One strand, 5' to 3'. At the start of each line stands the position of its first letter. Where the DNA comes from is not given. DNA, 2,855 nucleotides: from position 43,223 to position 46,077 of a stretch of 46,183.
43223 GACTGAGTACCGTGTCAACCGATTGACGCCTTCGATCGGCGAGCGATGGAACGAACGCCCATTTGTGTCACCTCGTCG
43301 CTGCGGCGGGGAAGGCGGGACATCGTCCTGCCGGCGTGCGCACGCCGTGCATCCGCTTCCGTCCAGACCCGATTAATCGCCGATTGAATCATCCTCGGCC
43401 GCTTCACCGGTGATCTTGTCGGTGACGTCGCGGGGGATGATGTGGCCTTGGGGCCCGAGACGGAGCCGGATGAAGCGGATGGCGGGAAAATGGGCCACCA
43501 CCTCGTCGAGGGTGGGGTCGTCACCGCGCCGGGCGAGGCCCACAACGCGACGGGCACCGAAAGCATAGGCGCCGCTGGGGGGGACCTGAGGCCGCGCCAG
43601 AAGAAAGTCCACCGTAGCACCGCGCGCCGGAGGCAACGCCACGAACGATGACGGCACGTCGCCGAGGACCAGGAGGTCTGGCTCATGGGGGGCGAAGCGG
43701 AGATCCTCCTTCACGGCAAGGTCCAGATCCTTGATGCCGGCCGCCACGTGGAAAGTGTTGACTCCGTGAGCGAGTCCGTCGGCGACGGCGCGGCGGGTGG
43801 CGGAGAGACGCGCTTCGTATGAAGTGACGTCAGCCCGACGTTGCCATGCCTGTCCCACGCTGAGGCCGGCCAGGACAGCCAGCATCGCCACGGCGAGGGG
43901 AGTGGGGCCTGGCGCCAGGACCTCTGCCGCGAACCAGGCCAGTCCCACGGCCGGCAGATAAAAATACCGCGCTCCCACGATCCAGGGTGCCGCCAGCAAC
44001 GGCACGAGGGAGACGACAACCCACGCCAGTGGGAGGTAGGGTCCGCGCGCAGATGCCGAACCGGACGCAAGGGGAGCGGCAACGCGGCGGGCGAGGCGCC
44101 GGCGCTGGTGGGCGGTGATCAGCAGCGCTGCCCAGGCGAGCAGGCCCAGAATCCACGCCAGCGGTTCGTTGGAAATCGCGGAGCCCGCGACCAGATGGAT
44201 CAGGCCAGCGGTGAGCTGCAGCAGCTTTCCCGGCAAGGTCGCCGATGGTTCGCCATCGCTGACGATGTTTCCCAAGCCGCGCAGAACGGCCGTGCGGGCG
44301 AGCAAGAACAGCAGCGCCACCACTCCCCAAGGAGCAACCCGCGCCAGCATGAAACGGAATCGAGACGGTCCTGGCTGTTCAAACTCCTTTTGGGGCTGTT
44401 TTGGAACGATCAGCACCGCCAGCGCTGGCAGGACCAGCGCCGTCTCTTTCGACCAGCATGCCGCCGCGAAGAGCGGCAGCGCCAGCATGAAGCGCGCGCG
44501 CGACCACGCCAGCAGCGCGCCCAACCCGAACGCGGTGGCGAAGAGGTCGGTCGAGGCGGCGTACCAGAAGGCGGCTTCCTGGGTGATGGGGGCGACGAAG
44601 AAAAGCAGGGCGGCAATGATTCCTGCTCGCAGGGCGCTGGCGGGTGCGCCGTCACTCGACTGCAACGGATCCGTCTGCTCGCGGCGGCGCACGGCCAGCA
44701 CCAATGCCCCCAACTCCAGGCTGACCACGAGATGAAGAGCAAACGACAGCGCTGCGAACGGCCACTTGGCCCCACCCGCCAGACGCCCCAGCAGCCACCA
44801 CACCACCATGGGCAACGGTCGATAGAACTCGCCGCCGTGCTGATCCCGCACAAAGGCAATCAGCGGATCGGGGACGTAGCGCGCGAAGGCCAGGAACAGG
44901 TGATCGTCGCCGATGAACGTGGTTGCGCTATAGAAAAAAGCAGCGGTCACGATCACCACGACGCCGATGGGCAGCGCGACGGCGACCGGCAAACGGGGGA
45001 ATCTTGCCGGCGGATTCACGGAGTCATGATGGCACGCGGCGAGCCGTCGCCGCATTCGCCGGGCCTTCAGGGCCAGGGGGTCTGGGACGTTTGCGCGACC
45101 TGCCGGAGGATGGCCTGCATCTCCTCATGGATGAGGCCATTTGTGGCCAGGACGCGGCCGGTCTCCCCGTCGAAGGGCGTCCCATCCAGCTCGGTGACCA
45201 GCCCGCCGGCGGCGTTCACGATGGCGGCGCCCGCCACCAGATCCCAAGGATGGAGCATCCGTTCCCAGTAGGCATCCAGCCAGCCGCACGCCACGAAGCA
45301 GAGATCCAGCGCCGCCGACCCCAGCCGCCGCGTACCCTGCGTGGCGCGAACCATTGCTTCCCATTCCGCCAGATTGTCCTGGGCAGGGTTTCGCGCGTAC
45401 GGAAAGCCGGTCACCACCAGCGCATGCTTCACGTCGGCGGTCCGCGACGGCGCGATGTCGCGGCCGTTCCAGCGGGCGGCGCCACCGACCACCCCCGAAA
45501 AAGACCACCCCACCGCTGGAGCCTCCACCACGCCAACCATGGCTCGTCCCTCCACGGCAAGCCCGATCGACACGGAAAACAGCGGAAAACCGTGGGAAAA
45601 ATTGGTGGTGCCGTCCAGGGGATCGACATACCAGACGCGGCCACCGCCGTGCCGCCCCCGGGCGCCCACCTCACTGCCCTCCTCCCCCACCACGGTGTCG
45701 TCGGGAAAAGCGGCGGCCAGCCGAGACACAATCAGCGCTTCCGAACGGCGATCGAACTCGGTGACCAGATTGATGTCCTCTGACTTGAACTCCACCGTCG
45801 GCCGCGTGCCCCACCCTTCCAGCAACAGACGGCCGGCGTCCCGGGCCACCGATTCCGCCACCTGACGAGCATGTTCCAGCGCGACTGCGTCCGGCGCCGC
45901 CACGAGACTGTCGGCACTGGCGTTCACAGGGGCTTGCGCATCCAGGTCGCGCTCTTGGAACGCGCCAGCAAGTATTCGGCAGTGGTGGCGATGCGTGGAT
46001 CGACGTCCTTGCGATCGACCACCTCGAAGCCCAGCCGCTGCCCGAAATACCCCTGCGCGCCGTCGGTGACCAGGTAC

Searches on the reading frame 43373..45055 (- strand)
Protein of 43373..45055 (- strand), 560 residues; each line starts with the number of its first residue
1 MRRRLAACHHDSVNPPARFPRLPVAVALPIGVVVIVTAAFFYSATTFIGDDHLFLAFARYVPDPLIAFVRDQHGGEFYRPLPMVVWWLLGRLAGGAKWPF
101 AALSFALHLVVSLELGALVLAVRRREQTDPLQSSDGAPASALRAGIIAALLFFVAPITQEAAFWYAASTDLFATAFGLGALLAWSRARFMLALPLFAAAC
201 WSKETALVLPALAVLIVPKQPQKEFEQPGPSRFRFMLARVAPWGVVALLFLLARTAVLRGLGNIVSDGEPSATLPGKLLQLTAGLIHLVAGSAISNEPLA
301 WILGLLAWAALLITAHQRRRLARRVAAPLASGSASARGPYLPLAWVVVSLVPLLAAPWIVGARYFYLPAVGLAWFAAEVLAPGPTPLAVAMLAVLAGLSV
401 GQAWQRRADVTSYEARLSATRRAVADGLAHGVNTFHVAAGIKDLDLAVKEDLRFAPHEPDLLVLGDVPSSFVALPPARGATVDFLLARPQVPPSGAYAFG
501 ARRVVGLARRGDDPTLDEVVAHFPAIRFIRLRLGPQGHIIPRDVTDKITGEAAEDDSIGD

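Call 6: search_protein_families(library=pfam, proteins=[window:43373-45055:-], max_evalue=0.01)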
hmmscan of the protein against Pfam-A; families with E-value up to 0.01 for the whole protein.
window:43373-45055:- (560 aa): 1 family
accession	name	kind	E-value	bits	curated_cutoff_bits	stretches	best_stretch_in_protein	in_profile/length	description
PF06728.19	PIG-U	-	0.006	16.2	24.5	0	118-253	95-226/378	GPI transamidase subunit PIG-U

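Call 21: search_protein_families(library=ncbifam, proteins=[window:43373-45055:-], max_evalue=0.00001)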
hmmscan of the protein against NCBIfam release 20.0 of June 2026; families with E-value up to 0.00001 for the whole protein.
window:43373-45055:- (560 aa): 0 families

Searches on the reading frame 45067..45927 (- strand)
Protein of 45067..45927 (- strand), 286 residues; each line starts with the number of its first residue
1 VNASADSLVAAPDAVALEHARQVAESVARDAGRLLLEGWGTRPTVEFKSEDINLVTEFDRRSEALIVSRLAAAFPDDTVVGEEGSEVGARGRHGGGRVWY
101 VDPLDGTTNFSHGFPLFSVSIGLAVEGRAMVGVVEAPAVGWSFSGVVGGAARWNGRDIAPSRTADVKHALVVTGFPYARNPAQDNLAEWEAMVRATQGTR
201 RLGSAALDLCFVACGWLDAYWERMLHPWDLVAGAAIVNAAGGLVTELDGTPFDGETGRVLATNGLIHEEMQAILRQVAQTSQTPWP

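Call 6: search_protein_families(library=pfam, proteins=[window:45067-45927:-], max_evalue=0.01)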
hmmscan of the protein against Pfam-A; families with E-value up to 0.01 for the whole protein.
window:45067-45927:- (286 aa): 1 family
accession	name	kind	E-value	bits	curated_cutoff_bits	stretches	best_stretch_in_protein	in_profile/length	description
PF00459.30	Inositol_P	-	6.1e-66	223.1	27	1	18-276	3-268/271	Inositol monophosphatase family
